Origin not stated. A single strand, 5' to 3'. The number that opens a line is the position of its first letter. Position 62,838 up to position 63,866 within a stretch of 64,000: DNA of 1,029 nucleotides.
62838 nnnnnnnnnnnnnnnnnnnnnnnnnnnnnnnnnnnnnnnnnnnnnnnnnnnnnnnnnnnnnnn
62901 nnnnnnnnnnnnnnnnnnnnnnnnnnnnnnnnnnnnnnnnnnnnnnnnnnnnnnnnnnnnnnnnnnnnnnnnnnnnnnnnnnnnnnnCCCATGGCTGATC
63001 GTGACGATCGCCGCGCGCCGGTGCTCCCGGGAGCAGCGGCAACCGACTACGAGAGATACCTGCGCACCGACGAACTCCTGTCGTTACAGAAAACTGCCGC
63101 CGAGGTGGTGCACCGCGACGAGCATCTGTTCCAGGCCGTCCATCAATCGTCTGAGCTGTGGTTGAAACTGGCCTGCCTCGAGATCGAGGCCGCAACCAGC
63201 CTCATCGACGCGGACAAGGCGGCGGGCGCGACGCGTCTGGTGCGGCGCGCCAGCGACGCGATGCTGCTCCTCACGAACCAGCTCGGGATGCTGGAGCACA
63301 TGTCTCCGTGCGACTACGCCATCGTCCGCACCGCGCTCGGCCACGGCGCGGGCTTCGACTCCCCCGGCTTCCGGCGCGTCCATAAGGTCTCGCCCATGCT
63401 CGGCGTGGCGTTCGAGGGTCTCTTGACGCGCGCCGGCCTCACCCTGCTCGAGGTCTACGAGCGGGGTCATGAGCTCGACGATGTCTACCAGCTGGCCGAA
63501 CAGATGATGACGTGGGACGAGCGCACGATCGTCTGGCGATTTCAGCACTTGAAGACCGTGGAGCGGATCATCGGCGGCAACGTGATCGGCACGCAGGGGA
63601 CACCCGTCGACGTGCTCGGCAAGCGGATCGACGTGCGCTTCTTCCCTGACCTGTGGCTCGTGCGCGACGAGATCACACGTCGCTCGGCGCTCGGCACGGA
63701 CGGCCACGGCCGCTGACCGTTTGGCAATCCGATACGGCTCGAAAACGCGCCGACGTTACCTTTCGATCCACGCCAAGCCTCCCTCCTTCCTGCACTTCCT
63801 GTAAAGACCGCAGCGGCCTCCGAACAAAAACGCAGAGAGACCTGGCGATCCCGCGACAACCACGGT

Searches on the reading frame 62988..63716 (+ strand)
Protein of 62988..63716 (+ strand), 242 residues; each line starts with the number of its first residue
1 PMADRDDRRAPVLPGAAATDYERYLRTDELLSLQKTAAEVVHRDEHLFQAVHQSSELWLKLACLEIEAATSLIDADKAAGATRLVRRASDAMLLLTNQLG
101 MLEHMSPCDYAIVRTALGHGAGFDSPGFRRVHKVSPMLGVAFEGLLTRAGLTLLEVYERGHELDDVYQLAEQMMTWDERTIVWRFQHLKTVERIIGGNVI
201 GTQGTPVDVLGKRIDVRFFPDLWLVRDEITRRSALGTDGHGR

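Call 48: search_protein_families(library=pfam, proteins=[window:62988-63716:+], max_evalue=0.001)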
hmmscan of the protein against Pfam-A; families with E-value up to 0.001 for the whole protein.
window:62988-63716:+ (242 aa): 1 family
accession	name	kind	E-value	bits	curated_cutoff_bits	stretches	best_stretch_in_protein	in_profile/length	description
PF03301.18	Trp_dioxygenase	-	1e-32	114.3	34.9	2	18-132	14-136/346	Tryptophan 2,3-dioxygenase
